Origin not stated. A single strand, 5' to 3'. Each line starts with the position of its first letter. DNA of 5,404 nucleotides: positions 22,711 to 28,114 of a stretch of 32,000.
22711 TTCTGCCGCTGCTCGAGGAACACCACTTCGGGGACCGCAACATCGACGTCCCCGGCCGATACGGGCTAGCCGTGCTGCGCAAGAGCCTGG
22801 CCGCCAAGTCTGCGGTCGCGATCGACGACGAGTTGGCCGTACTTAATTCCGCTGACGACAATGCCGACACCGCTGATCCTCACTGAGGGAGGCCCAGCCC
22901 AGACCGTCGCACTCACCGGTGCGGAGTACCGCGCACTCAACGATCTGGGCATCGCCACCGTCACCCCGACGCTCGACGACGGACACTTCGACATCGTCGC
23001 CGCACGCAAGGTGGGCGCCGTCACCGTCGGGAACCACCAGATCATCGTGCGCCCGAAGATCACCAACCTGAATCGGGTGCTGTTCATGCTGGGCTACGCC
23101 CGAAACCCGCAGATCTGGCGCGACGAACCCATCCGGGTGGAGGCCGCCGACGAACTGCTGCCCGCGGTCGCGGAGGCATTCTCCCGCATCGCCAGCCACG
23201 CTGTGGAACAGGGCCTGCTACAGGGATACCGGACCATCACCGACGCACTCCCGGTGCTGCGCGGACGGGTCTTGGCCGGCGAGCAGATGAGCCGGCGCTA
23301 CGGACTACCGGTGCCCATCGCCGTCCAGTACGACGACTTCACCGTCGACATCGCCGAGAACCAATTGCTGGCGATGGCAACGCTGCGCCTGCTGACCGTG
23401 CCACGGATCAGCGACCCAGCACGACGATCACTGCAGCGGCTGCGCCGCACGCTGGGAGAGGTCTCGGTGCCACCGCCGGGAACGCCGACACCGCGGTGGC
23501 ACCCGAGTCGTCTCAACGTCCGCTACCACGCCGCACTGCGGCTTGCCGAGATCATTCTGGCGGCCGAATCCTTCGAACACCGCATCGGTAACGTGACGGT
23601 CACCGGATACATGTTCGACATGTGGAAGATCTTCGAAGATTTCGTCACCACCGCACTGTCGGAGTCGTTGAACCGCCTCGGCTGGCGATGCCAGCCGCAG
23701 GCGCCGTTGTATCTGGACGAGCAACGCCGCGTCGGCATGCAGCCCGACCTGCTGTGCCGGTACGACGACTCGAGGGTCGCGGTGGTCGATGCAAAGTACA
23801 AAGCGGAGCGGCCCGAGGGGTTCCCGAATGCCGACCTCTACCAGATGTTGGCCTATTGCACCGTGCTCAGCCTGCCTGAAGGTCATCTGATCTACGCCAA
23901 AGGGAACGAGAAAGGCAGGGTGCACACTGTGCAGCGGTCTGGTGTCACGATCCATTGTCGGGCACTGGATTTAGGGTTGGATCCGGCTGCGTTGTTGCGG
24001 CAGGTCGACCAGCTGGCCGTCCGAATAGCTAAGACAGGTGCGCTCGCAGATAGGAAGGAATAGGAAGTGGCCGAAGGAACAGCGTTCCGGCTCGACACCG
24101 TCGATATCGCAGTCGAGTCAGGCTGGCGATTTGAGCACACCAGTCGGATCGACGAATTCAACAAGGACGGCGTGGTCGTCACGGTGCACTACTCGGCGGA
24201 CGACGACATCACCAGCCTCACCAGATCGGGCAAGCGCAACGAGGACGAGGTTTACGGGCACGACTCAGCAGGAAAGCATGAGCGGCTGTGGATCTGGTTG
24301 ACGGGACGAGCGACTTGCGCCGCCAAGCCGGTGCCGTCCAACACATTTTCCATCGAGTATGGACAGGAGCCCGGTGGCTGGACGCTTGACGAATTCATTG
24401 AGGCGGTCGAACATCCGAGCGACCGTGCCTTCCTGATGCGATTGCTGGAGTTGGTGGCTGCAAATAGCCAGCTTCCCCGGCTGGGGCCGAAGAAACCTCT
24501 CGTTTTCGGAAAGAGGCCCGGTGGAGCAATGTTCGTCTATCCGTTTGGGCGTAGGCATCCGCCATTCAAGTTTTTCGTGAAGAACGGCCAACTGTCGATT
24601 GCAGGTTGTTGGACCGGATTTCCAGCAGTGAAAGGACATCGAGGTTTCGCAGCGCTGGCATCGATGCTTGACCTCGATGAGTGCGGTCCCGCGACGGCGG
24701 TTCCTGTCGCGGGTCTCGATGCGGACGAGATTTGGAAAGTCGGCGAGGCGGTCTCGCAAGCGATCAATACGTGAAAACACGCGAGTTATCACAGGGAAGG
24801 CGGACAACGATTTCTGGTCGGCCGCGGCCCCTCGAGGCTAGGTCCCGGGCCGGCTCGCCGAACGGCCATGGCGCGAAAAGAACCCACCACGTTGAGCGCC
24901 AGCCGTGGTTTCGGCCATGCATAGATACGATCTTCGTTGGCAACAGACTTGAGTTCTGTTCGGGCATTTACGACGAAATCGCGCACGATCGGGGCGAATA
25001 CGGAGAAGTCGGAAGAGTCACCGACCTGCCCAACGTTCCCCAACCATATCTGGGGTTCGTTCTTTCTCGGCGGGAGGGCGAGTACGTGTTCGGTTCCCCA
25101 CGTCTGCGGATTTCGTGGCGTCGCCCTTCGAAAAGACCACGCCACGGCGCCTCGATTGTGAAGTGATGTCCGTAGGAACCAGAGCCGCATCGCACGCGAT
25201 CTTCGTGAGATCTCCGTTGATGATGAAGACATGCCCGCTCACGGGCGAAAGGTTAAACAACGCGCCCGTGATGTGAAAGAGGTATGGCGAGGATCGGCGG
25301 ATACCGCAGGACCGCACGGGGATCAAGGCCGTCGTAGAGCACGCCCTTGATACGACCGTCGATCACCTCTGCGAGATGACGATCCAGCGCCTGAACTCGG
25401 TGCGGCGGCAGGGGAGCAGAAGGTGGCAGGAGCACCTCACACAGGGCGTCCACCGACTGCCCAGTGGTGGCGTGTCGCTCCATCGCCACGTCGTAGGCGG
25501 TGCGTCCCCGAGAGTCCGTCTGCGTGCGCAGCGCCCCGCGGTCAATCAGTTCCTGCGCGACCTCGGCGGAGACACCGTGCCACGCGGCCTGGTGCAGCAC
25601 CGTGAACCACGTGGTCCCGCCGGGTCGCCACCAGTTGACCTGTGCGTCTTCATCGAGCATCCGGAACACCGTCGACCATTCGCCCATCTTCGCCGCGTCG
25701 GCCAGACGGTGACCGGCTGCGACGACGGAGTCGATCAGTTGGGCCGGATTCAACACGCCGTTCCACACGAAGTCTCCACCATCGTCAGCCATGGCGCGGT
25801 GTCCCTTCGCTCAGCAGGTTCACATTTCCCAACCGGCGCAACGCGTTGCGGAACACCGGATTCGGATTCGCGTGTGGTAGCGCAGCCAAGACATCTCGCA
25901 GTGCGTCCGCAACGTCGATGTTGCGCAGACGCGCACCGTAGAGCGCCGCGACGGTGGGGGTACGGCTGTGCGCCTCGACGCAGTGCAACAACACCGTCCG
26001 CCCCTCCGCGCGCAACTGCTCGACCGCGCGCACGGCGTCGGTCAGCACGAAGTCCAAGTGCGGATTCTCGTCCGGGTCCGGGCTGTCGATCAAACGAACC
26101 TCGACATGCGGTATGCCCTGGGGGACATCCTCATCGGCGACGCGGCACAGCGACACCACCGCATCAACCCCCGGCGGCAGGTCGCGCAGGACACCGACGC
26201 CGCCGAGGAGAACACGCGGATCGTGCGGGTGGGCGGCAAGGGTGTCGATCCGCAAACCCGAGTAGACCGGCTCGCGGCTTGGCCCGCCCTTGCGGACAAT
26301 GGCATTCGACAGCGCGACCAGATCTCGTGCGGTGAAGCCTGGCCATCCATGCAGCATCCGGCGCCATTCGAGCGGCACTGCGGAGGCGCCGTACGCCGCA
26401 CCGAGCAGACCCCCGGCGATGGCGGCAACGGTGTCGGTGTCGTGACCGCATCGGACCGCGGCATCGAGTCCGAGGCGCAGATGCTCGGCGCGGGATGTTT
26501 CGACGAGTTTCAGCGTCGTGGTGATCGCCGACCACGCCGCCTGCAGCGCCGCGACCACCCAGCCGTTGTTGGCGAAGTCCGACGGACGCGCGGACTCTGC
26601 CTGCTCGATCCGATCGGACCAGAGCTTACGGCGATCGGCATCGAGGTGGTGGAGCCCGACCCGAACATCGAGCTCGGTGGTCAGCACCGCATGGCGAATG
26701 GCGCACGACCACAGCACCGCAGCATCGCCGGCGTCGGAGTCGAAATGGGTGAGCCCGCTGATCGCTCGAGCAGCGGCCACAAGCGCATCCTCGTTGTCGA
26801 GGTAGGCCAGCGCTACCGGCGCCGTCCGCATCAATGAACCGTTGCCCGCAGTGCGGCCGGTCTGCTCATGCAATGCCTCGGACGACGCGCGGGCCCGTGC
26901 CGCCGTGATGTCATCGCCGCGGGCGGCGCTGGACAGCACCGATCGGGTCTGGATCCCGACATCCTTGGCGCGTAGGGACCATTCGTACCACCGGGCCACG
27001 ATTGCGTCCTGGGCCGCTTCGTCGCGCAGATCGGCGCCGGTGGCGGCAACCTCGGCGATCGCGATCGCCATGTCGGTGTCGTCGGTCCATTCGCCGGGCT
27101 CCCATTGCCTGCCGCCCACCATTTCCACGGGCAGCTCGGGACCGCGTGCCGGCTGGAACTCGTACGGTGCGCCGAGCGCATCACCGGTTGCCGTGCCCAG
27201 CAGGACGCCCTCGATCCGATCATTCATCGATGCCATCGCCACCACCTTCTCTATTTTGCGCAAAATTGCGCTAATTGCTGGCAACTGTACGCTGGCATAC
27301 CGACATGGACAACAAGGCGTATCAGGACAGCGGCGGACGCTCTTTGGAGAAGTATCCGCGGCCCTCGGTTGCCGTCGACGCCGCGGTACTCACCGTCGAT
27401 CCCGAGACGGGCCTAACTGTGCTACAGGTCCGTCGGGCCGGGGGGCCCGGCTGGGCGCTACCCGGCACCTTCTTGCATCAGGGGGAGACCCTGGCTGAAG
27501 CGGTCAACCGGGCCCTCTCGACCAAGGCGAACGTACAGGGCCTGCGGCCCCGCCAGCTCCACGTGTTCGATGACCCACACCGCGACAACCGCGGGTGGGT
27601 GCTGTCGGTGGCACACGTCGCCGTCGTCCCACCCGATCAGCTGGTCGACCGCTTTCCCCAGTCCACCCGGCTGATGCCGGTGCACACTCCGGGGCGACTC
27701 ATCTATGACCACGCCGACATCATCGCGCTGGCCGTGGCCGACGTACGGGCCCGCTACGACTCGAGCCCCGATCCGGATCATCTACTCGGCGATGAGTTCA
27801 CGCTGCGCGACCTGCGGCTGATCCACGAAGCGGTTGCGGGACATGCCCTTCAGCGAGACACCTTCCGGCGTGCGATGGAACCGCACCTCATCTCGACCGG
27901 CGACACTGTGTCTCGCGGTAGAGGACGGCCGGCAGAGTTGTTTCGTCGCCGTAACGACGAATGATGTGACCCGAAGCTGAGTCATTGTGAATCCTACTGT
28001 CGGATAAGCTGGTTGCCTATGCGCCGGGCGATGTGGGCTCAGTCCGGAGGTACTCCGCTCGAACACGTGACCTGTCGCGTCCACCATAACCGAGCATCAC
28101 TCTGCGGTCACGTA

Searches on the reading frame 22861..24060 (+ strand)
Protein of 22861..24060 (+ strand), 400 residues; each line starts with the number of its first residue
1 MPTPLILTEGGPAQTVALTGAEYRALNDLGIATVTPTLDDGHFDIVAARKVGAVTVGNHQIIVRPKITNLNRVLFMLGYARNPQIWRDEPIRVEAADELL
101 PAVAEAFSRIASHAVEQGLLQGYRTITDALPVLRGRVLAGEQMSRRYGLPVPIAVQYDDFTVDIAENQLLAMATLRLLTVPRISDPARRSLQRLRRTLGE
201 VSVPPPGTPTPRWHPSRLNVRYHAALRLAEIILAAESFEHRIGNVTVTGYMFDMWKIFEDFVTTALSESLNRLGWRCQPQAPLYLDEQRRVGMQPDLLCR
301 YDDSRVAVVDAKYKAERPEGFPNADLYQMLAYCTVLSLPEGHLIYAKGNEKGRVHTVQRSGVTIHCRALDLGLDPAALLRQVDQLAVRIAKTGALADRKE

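Call 11: search_protein_families(library=pfam, proteins=[window:22861-24060:+], max_evalue=0.001)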
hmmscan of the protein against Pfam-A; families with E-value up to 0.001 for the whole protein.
window:22861-24060:+ (400 aa): 1 family
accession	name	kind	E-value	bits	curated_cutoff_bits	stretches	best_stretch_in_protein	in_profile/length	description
PF10117.15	McrBC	-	1.9e-58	198.4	23.9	1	49-346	5-318/318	McrBC 5-methylcytosine restriction system component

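Call 12: search_protein_families(library=padloc, proteins=[window:22861-24060:+], max_evalue=0.001)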
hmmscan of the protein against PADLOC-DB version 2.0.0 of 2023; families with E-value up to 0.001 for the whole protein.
window:22861-24060:+ (400 aa): 0 families

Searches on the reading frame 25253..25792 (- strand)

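Call 64: search_protein_families(library=pfam, proteins=[window:25253-25792:-], max_evalue=0.001)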
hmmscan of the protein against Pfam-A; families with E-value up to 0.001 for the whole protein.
window:25253-25792:- (179 aa): 1 family
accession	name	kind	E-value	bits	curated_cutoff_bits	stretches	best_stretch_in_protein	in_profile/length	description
PF13857.12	Ank_5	-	5.4e-07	30.3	27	1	47-103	3-56/56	Ankyrin repeats (many copies)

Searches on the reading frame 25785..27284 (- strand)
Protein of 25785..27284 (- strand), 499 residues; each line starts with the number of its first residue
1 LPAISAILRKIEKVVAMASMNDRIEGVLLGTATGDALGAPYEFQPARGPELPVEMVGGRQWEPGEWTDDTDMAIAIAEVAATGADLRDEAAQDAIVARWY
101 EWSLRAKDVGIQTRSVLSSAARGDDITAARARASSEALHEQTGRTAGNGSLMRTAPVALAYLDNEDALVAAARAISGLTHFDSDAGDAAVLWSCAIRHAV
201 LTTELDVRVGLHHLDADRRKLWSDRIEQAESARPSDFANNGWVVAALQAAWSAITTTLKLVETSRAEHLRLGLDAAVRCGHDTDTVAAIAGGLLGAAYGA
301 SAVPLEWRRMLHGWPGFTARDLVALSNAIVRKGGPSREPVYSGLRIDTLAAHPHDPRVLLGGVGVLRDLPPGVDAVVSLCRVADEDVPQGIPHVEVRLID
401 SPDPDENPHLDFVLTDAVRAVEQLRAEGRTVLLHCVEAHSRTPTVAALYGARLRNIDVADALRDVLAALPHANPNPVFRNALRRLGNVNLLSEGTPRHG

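Call 11: search_protein_families(library=pfam, proteins=[window:25785-27284:-], max_evalue=0.001)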
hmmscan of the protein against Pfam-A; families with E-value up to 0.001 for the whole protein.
window:25785-27284:- (499 aa): 2 families
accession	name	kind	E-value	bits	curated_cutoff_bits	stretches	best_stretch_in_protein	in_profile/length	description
PF03747.19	ADP_ribosyl_GH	-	2.3e-52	178.9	26.2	1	26-305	1-286/287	ADP-ribosylglycohydrolase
PF00782.25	DSPc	-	5.8e-07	29.8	33.5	1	389-484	38-129/133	Dual specificity phosphatase, catalytic domain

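Call 12: search_protein_families(library=padloc, proteins=[window:25785-27284:-], max_evalue=0.001)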
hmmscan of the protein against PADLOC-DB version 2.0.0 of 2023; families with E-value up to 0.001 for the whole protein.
window:25785-27284:- (499 aa): 0 families

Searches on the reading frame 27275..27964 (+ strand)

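Call 64: search_protein_families(library=pfam, proteins=[window:27275-27964:+], max_evalue=0.001)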
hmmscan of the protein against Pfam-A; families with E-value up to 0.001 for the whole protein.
window:27275-27964:+ (229 aa): 2 families
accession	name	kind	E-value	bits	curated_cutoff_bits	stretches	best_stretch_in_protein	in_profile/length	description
PF21906.2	NrtR_WHD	-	1.5e-12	47.9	27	1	169-224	3-60/61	NrtR DNA-binding winged helix domain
PF00293.34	NUDIX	-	5.8e-07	30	21.1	1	35-114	5-92/134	NUDIX domain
